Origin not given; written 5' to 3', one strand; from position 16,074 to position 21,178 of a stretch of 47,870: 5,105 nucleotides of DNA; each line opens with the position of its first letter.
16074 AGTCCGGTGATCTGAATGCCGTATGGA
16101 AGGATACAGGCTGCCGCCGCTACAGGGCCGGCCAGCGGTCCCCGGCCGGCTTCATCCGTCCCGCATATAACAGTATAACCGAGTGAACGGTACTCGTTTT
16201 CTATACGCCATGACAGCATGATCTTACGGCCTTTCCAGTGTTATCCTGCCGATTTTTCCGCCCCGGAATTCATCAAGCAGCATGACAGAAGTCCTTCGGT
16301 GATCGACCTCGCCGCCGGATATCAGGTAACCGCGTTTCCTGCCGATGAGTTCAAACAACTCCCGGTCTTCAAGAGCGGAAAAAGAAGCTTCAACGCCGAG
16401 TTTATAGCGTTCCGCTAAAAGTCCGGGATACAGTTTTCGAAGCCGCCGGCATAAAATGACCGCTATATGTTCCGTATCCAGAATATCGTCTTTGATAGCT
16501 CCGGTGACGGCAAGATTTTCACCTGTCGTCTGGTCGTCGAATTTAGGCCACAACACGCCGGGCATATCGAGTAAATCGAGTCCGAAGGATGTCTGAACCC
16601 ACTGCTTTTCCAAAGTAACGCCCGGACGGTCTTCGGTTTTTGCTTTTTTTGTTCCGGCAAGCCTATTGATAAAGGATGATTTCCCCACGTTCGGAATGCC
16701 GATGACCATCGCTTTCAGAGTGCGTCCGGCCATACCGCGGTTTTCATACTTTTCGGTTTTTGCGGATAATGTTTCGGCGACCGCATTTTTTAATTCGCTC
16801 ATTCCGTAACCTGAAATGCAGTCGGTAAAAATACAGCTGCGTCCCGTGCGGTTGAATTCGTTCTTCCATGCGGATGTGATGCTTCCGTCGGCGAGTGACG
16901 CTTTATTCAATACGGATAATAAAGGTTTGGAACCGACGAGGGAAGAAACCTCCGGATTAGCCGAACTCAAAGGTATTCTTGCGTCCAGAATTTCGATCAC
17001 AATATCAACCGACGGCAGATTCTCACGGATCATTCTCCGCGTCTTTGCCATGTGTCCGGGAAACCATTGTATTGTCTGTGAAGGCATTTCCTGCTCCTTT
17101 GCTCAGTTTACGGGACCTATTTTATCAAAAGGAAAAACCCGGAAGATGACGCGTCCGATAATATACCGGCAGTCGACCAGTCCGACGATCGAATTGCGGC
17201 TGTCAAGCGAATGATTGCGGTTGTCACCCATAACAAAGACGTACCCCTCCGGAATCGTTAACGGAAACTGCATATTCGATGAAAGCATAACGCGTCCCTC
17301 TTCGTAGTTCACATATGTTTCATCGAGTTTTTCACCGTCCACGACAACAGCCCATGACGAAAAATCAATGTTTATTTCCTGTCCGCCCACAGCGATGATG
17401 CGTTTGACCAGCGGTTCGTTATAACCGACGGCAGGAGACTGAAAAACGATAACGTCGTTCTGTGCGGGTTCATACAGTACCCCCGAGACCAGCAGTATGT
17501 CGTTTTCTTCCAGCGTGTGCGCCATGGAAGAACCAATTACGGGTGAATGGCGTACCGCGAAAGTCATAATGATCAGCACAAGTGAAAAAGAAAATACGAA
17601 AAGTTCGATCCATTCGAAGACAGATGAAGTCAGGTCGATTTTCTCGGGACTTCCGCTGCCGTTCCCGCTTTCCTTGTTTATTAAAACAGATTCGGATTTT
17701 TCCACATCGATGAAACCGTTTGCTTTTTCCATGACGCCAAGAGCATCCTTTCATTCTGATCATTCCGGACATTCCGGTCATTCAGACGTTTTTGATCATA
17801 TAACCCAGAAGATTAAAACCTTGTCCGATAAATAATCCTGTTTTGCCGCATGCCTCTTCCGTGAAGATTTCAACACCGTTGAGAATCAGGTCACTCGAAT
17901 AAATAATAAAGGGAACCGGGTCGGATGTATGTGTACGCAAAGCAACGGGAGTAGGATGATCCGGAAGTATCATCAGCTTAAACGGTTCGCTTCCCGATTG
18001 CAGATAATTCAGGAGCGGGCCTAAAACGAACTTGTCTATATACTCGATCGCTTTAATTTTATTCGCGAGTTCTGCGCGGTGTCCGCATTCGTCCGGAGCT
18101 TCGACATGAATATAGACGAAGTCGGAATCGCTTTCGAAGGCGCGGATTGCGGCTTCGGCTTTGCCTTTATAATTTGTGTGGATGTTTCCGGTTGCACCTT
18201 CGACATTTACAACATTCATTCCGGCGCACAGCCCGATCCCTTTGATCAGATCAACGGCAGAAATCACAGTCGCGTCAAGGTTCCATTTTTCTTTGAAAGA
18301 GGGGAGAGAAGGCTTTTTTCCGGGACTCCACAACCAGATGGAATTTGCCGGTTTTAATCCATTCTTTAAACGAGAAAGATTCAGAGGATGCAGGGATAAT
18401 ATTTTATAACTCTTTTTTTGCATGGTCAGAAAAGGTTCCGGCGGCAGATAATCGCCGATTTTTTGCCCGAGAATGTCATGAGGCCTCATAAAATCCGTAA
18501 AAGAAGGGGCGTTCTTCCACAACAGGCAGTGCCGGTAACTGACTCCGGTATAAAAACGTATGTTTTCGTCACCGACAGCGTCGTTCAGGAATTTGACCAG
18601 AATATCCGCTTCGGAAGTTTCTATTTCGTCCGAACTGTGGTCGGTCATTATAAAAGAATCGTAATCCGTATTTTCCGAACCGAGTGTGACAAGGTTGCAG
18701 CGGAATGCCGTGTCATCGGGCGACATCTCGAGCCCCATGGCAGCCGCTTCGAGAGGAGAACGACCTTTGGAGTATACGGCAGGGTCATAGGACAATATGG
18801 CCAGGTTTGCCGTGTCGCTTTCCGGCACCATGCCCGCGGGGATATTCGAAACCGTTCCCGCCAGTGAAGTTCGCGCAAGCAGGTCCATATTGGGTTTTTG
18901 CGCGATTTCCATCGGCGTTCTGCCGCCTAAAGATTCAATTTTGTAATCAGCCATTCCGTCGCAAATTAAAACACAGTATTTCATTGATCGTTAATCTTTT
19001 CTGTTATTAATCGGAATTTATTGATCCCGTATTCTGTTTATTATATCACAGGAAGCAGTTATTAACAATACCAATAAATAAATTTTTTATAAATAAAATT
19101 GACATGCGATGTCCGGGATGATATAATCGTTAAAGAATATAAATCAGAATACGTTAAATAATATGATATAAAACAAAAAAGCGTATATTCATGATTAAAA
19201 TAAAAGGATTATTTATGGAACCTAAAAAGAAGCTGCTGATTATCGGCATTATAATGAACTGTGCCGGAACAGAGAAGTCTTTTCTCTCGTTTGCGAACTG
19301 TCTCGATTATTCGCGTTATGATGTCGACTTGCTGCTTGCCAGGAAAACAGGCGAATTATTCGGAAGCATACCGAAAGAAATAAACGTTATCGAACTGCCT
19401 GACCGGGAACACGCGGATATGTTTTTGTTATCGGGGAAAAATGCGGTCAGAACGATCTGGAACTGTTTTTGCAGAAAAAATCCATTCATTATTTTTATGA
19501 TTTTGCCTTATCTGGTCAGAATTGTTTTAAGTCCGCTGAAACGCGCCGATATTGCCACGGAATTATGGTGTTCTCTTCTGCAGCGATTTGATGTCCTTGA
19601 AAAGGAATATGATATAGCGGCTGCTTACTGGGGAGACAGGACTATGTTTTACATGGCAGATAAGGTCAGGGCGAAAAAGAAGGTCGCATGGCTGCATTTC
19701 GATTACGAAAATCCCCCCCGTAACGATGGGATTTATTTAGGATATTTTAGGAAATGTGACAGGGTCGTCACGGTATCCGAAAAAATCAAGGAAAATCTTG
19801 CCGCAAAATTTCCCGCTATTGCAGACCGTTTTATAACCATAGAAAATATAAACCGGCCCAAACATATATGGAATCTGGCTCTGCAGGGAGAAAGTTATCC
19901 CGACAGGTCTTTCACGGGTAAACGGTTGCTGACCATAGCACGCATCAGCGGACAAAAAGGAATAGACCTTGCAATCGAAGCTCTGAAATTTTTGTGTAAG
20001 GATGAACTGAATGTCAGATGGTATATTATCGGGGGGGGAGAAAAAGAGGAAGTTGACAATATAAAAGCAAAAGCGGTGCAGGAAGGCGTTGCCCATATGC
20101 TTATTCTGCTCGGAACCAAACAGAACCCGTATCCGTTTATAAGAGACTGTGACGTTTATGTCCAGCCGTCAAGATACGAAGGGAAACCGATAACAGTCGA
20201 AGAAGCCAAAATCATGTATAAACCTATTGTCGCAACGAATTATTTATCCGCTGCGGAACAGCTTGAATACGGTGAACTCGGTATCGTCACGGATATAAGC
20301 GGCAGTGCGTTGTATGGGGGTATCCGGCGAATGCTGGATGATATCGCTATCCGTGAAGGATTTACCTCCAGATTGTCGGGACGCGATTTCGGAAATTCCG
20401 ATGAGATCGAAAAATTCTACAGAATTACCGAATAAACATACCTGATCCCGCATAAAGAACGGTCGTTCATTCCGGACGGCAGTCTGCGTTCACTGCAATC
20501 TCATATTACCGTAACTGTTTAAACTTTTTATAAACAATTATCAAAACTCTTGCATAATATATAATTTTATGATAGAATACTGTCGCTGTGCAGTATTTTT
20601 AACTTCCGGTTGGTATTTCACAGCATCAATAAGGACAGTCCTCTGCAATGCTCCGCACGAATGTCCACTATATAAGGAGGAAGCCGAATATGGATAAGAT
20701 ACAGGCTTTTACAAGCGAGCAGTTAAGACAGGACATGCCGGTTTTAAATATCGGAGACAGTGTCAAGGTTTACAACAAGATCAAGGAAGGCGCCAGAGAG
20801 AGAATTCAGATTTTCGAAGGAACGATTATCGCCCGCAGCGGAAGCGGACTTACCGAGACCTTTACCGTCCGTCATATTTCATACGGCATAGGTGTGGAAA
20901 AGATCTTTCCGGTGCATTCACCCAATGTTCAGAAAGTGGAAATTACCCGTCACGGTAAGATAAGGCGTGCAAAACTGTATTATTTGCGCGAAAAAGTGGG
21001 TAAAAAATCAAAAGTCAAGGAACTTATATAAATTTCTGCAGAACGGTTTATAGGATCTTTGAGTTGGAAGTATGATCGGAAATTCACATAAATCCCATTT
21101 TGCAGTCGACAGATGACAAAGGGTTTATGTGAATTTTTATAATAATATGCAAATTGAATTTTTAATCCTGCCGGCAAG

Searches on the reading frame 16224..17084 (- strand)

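Call 6: search_protein_families(library=pfam, proteins=[window:16224-17084:-], max_evalue=0.001)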
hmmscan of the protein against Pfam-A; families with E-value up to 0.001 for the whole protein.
window:16224-17084:- (286 aa): 3 families
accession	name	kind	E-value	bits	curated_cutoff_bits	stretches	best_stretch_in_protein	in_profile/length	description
PF01926.29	MMR_HSR1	-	7.5e-16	58.7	21.9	1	125-181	2-58/113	50S ribosome-binding GTPase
PF02421.24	FeoB_N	-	5.8e-08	32.9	27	1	125-178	3-58/156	Ferrous iron transport protein B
PF03193.22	RsgA_GTPase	-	0.00013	22.3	30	0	58-152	59-136/174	RsgA GTPase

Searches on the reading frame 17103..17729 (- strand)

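Call 6: search_protein_families(library=pfam, proteins=[window:17103-17729:-], max_evalue=0.001)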
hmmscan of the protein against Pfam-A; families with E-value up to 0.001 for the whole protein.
window:17103-17729:- (208 aa): 1 family
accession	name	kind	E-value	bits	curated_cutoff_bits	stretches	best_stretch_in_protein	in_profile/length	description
PF10502.14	Peptidase_S26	-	3.6e-35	121.8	22.9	1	38-198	2-167/168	Signal peptidase, peptidase S26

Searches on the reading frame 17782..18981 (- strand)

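Call 6: search_protein_families(library=pfam, proteins=[window:17782-18981:-], max_evalue=0.001)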
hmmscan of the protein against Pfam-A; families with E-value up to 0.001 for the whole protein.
window:17782-18981:- (399 aa): 2 families
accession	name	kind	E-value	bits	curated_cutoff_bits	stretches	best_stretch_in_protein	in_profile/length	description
PF10143.14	PhosphMutase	-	3.7e-49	167.3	21.5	1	36-201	1-170/170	2,3-bisphosphoglycerate-independent phosphoglycerate mutase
PF01676.23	Metalloenzyme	-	2.9e-42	145.3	24.3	1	1-367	2-227/252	Metalloenzyme superfamily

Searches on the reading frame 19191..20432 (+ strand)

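Call 6: search_protein_families(library=pfam, proteins=[window:19191-20432:+], max_evalue=0.001)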
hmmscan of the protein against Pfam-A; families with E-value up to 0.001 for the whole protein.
window:19191-20432:+ (414 aa): 3 families
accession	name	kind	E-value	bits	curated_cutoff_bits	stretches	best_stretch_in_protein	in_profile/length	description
PF00534.26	Glycos_transf_1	-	2.6e-21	76.4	26.4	1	244-384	16-158/172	Glycosyl transferases group 1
PF13692.12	Glyco_trans_1_4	-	3.3e-19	70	27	1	244-384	2-142/142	Glycosyl transferases group 1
PF13439.12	Glyco_transf_4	-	0.00021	21.8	28.5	0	139-219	72-164/170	Glycosyltransferase Family 4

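Call 98: search_protein_families(library=ncbifam, proteins=[window:19191-20432:+], max_evalue=0.001)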
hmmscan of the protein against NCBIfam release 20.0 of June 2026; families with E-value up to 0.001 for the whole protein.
window:19191-20432:+ (414 aa): 16 families
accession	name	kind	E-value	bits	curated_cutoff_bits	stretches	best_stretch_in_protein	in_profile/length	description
NF050063.1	ProtGlycPglJ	equivalog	1.3e-11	44.3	500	1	240-394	191-342/363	N-acetylgalactosamine-N,N'-diacetylbacillosaminyl-diphospho-undecaprenol 4-alpha-N-acetylgalactosaminyltransferase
NF038295.1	EPS_HpsP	equivalog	8.8e-11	41.4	550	1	245-386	209-354/388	hormogonium polysaccharide biosynthesis glycosyltransferase HpsP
TIGR03088.1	stp2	hypoth_equivalog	6.4e-10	38.6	409.05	1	193-367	141-320/374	TIGR03088 family PEP-CTERM/XrtA system glycosyltransferase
NF046085.1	XrtY_assoc_Gly1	equivalog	2.5e-09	36.5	400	1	242-390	208-355/387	XrtY-associated glycosyltransferase XYAG1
NF041876.1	EPS_EpsE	equivalog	3.5e-08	33.1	400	1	240-384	211-361/389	exopolysaccharide biosynthesis GT4 family glycosyltransferase EpsE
NF011726.0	PRK15179.1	equivalog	1e-06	27.4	733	1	248-365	522-637/694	Vi polysaccharide biosynthesis protein TviE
TIGR04157.1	glyco_rSAM_CFB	subfamily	3e-06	26.5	400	1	185-350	166-331/406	TIGR04157 family glycosyltransferase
NF041010.1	glycosy_Agl16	equivalog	1.4e-05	24.2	575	1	235-358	171-292/352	glycosylation protein Agl16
NF007396.0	PRK09922.1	equivalog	1.8e-05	23.8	385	1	160-349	109-289/361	lipopolysaccharide 1,6-galactosyltransferase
TIGR02149.1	glgA_Coryne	subfamily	2.2e-05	23.8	302.4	1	187-368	143-332/391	glycogen synthase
NF010699.0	PRK14099.1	equivalog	4.6e-05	22.1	762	1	248-335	300-385/485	glycogen synthase GlgA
NF047684.1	TeichurnBiosyTuaC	equivalog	6.7e-05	22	550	1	244-383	219-353/391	teichuronic acid biosynthesis protein TuaC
NF038229.1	Glyco4_Geo_Pelo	equivalog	0.00018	20.6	400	1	186-392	107-309/338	GPMC system family 4 glycosyltransferase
TIGR02095.1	glgA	subfamily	0.00025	19.8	328.45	1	247-330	298-379/477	glycogen/starch synthase, ADP-glucose type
NF012034.0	PRK15490.1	equivalog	0.00037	19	813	1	270-368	425-521/578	Vi polysaccharide biosynthesis glycosyltransferase TviE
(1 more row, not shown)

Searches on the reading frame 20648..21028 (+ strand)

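Call 6: search_protein_families(library=pfam, proteins=[window:20648-21028:+], max_evalue=0.001)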
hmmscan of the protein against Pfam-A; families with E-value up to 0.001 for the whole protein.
window:20648-21028:+ (127 aa): 1 family
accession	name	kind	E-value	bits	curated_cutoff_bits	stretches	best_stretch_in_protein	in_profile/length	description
PF01245.26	Ribosomal_L19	-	1.9e-46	157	22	1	18-125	3-110/111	Ribosomal protein L19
